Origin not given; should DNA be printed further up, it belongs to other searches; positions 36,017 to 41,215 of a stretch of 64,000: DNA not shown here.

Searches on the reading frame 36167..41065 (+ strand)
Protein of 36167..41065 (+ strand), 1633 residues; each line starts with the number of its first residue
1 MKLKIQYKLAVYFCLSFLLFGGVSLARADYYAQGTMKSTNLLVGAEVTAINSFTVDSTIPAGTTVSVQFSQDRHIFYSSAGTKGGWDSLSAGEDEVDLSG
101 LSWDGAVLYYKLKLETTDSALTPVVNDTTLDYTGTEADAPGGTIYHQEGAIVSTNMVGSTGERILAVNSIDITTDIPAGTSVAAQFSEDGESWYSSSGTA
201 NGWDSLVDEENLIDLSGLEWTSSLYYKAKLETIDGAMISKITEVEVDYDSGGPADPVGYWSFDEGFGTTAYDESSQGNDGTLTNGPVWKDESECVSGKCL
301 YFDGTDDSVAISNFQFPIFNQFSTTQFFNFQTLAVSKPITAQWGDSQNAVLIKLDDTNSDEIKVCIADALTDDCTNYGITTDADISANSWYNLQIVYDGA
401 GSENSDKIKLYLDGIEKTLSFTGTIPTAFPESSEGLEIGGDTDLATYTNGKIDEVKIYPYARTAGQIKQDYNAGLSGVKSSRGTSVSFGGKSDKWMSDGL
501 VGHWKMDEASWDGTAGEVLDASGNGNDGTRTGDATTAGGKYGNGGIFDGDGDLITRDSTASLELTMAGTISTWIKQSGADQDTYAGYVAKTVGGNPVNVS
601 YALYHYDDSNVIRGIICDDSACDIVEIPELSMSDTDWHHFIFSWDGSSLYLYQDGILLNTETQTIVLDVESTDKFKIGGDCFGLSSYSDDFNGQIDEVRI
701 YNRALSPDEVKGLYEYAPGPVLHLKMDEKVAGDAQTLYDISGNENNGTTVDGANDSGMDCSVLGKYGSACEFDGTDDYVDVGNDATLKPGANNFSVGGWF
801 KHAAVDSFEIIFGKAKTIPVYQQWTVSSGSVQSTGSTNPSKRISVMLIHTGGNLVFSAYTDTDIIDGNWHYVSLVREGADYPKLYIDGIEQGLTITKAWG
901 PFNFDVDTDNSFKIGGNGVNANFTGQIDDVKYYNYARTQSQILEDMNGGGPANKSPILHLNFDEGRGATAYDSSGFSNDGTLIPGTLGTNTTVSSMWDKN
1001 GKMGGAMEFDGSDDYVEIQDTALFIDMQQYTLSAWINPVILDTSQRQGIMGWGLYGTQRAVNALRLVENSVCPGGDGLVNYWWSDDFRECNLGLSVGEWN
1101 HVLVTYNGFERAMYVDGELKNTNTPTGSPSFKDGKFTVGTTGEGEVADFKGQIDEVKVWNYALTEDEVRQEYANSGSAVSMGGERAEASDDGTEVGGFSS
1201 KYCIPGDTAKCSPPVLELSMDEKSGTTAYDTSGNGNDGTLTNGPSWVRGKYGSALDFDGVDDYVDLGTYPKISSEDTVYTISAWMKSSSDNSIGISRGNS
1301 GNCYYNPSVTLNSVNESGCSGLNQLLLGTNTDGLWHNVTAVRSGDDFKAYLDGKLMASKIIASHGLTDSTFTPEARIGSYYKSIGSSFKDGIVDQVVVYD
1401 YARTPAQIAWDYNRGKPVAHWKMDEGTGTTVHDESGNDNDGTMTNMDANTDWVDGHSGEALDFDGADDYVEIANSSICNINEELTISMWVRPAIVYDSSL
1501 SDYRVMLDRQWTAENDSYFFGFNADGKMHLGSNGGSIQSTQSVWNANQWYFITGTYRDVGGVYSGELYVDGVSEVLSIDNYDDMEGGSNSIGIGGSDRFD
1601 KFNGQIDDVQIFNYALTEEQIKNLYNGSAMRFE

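Call 12: search_protein_families(library=pfam, proteins=[window:36167-41065:+], max_evalue=0.01)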
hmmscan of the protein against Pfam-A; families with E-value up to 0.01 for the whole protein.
window:36167-41065:+ (1633 aa): 5 families
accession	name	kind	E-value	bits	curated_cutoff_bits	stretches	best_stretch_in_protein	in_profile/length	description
PF13385.13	Laminin_G_3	-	6.2e-116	383.9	27.6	6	1010-1168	1-150/151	Concanavalin A-like lectin/glucanases superfamily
PF02210.31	Laminin_G_2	-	3e-16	60.5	22.9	1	857-932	43-123/126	Laminin G domain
PF02973.23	Sialidase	-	1.7e-10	41.2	26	1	650-711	120-182/189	Sialidase, N-terminal domain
PF00354.24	Pentaxin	-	4.1e-10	40.1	25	0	1594-1630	136-172/194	Pentaxin family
PF00054.30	Laminin_G_1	-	0.00032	21.4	24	0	849-917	36-100/131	Laminin G domain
